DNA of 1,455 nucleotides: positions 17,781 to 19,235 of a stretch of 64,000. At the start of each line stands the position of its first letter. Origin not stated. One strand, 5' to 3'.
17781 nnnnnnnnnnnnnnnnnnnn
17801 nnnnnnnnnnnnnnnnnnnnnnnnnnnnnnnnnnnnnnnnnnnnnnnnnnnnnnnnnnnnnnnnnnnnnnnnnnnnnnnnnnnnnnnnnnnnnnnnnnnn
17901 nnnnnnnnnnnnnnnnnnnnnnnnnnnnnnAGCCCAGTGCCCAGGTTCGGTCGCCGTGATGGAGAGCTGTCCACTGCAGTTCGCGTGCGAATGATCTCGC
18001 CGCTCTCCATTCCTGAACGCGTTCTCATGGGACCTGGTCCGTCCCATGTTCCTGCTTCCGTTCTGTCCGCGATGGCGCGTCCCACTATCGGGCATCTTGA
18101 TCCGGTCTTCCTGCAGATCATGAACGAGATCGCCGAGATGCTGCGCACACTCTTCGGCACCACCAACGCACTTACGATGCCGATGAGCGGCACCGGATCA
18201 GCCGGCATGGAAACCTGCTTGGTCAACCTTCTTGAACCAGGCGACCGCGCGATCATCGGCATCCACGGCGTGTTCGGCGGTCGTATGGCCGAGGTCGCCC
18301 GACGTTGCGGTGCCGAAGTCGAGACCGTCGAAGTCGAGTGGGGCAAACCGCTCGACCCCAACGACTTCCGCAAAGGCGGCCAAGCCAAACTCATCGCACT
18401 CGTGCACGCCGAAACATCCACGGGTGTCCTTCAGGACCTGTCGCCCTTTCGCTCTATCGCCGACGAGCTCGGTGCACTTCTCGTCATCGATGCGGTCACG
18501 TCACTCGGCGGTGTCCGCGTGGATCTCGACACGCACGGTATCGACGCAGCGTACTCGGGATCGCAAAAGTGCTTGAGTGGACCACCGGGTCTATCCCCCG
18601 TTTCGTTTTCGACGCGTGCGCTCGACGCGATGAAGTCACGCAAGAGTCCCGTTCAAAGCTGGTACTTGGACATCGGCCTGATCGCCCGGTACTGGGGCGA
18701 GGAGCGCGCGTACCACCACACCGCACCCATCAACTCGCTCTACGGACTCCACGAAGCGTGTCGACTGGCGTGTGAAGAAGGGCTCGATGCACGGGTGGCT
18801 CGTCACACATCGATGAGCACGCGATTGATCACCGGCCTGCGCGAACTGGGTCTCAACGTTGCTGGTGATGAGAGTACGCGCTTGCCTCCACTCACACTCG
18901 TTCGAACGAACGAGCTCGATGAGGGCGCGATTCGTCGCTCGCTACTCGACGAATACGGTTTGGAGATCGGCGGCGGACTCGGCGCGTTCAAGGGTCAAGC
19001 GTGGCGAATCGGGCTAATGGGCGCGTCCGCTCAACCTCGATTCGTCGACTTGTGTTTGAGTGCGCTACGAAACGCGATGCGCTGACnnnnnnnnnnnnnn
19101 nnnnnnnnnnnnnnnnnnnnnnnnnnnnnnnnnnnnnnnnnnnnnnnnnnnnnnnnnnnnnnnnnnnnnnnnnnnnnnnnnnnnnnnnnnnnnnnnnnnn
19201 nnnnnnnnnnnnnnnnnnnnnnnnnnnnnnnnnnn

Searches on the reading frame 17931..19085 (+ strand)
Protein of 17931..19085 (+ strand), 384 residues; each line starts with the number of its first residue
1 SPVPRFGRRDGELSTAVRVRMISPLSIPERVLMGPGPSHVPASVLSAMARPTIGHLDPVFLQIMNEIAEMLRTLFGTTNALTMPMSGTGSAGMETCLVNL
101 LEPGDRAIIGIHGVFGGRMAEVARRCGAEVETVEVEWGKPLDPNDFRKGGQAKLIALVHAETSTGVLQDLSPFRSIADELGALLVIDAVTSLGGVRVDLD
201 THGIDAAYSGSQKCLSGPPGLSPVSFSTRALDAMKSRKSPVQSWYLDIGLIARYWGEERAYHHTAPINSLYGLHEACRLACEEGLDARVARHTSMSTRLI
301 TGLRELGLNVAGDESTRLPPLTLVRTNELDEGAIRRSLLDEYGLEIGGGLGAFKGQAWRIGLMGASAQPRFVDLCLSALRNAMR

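Call 46: search_protein_families(library=pfam, proteins=[window:17931-19085:+], max_evalue=0.001)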
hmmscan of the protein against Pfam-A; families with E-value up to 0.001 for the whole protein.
window:17931-19085:+ (384 aa): 1 family
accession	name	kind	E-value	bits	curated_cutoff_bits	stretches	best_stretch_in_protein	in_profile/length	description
PF00266.25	Aminotran_5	-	1.1e-27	97.5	21.5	1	52-349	33-338/371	Aminotransferase class-V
